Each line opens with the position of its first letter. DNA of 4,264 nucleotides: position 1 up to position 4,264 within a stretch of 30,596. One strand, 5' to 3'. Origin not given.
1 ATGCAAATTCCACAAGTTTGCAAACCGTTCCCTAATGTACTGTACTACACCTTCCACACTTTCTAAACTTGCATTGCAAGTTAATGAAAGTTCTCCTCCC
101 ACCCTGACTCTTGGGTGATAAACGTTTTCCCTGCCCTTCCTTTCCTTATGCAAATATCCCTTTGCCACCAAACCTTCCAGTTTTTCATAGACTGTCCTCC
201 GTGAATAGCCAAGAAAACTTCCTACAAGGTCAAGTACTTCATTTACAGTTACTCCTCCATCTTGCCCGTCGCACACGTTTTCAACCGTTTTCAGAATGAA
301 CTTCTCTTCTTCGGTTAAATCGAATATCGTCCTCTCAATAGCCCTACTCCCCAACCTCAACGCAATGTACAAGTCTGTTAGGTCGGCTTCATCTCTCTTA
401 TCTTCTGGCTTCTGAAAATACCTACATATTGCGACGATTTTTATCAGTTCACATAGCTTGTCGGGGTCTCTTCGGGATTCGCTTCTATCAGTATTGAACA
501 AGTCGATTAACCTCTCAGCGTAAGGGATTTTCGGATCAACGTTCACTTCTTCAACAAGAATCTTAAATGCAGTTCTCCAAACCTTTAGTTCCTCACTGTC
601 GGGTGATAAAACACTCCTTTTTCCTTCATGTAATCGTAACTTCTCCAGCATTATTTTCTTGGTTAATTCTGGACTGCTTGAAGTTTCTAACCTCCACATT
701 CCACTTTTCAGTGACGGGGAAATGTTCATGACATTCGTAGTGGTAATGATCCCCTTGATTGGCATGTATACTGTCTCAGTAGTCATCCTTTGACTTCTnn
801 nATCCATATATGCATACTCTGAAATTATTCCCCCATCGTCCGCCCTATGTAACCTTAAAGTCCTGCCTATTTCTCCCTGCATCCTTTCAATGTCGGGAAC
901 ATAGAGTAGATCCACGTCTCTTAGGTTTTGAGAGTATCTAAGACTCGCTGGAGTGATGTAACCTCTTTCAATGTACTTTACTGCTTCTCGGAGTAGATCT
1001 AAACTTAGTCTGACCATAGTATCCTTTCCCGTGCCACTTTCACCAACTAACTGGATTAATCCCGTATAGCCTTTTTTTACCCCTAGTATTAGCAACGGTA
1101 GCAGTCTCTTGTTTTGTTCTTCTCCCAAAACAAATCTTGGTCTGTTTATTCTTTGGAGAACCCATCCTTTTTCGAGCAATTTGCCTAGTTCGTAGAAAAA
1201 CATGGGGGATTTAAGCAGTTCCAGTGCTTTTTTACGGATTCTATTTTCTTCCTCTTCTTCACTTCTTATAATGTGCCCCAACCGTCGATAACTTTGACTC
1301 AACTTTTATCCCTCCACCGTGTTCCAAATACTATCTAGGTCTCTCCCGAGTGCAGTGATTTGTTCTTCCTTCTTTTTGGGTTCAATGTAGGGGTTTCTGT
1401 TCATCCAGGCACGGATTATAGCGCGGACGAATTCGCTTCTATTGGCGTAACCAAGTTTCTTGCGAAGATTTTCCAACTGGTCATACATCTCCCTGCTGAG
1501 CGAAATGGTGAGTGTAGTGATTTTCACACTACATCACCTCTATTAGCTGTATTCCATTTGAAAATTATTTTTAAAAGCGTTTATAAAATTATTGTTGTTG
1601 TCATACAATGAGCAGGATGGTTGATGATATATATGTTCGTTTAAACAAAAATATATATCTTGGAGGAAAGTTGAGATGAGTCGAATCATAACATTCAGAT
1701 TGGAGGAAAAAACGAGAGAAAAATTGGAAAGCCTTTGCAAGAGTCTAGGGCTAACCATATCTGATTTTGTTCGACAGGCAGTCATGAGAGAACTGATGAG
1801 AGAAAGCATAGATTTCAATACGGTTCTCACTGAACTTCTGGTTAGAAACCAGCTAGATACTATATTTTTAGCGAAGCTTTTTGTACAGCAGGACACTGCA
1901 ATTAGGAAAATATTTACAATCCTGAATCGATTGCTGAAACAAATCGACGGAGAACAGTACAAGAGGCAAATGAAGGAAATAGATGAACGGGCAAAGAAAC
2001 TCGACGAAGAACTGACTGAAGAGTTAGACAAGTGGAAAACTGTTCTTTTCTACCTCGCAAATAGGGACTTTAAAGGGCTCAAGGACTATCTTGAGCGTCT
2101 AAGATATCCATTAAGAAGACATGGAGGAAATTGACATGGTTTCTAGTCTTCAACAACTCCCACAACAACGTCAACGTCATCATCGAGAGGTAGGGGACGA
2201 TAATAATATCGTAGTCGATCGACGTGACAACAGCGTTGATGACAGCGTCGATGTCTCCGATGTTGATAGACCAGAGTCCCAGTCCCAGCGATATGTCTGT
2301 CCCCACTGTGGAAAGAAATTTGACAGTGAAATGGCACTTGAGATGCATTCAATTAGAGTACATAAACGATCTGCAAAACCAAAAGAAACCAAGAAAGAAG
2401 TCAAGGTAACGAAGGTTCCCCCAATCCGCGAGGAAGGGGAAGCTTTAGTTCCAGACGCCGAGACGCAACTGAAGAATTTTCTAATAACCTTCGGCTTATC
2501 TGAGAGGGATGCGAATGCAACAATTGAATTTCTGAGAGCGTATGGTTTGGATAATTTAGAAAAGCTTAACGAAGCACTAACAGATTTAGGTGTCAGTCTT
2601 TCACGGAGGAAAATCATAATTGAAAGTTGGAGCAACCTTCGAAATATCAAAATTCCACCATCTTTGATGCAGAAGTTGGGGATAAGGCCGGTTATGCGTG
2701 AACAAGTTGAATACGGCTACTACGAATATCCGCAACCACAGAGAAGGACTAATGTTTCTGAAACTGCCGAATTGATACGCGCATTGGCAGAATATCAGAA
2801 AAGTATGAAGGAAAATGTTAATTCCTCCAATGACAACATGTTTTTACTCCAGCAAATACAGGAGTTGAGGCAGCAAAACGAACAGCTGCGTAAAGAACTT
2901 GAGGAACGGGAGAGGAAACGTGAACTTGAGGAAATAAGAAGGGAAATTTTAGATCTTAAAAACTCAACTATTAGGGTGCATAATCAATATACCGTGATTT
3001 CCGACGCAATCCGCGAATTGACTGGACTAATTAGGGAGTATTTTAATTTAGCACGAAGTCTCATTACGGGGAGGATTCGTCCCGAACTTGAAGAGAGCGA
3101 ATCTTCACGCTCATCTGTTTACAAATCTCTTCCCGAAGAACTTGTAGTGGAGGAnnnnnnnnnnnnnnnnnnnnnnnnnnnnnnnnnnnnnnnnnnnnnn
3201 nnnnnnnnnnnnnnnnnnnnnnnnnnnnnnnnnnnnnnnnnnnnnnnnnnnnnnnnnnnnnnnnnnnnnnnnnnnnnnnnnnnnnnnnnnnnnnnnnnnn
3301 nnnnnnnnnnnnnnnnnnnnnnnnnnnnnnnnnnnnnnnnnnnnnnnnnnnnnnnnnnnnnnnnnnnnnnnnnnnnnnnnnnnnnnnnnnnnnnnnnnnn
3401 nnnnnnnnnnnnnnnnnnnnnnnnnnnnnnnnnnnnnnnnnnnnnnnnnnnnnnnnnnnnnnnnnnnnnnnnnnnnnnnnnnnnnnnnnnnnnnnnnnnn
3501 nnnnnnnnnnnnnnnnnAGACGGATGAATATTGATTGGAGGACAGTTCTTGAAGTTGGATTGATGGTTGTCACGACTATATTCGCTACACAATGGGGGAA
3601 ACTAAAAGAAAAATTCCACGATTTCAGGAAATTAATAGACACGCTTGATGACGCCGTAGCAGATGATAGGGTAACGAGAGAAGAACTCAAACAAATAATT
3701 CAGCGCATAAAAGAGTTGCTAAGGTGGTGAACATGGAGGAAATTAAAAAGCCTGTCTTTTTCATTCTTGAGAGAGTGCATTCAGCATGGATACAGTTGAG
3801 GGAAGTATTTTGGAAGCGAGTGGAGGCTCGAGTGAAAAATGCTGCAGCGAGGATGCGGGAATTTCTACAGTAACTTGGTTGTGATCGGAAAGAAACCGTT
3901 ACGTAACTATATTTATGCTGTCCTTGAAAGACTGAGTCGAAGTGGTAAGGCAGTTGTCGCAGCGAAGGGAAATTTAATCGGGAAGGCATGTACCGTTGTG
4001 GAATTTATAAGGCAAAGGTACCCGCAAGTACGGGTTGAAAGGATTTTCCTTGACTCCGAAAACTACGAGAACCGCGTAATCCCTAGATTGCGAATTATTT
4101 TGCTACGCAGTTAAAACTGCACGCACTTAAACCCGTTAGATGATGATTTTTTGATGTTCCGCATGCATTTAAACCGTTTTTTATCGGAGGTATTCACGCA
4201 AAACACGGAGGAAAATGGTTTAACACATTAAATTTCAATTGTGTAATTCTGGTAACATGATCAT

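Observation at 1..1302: Single in-frame amber codon splits the element's replicative ATPase: conditional read-through switch or recent inactivation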

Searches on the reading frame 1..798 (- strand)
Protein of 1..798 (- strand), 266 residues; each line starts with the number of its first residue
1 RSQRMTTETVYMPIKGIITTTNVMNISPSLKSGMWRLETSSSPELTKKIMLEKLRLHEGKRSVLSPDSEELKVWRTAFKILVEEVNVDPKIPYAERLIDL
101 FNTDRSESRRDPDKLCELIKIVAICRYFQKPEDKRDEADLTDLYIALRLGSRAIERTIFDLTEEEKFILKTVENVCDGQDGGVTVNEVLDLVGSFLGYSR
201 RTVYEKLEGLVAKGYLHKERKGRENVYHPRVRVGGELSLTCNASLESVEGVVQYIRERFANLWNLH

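Call 6: search_protein_families(library=pfam, proteins=[window:1-798:-], max_evalue=0.1)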
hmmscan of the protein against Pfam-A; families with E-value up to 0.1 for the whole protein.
window:1-798:- (266 aa): 3 families
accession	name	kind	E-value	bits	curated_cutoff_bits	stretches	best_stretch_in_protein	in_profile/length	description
PF03965.22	Penicillinase_R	-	9.8e-07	29.6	22.6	1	180-232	15-67/115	Penicillinase repressor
PF01978.25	TrmB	-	0.0058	16.9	25.6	1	195-229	31-64/68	Sugar-specific transcriptional regulator TrmB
PF21248.3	SoFic-like_C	-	0.04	14.6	27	1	199-227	43-71/76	Protein adenylyltransferase SoFic-like, C-terminal domain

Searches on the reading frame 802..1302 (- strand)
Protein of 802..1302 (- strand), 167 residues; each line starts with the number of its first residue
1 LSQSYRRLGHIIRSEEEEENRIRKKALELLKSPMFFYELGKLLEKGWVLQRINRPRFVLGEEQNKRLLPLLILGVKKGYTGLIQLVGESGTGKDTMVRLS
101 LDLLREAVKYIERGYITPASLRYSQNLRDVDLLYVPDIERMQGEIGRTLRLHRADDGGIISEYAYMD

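Call 6: search_protein_families(library=pfam, proteins=[window:802-1302:-], max_evalue=0.1)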
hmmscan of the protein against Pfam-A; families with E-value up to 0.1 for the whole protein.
window:802-1302:- (167 aa): 4 families
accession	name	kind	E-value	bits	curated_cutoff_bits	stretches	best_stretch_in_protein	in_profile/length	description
PF13191.12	AAA_16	-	0.0099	16.8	32.6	1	62-116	7-55/167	AAA ATPase domain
PF13401.12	AAA_22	-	0.029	15.1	27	1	79-120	4-49/130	AAA domain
PF07728.20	AAA_5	-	0.036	14.5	22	1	85-134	4-55/139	AAA domain (dynein-related subfamily)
PF23893.1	Y4YQ_C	-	0.082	13.2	27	0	37-59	22-44/53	Uncharacterised protein Y4YQ C-terminal domain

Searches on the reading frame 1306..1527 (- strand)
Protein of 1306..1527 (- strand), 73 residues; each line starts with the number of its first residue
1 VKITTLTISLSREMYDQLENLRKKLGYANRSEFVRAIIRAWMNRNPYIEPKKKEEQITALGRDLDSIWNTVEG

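Call 6: search_protein_families(library=pfam, proteins=[window:1306-1527:-], max_evalue=0.1)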
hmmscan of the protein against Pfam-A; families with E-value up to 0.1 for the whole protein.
window:1306-1527:- (73 aa): 1 family
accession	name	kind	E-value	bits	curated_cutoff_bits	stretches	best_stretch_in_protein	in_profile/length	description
PF01402.27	RHH_1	-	2.7e-09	37.1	20.5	1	6-42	2-37/39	Ribbon-helix-helix protein, copG family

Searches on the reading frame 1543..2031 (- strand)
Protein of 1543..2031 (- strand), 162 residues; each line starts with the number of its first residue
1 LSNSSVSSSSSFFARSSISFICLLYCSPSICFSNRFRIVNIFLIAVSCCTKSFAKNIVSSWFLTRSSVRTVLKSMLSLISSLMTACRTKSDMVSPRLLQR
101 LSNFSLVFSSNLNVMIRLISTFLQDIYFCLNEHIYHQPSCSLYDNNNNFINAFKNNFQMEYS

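Call 6: search_protein_families(library=pfam, proteins=[window:1543-2031:-], max_evalue=0.1)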
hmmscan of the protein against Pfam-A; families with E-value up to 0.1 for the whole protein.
window:1543-2031:- (162 aa): 2 families
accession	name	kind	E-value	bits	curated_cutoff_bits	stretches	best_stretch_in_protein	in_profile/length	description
PF18377.6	FERM_F2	-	0.027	14.8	26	1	47-100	73-127/131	FERM F2 acyl-CoA binding protein-like domain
PF03537.19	Glyco_hydro_114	-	0.062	13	27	1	114-161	154-198/231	Glycoside-hydrolase family GH114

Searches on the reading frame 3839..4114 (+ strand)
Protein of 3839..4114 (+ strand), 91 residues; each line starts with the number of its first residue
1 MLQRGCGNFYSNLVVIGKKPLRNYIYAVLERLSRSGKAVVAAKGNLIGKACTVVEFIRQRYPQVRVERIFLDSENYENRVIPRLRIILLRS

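Call 66: search_protein_families(library=pfam, proteins=[window:3839-4114:+], max_evalue=0.01)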
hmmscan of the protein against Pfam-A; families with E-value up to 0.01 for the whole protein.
window:3839-4114:+ (91 aa): 1 family
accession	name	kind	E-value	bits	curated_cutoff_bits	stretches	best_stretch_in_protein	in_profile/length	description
PF01918.27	Alba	-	1.6e-07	31.4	25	1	13-70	2-63/66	Alba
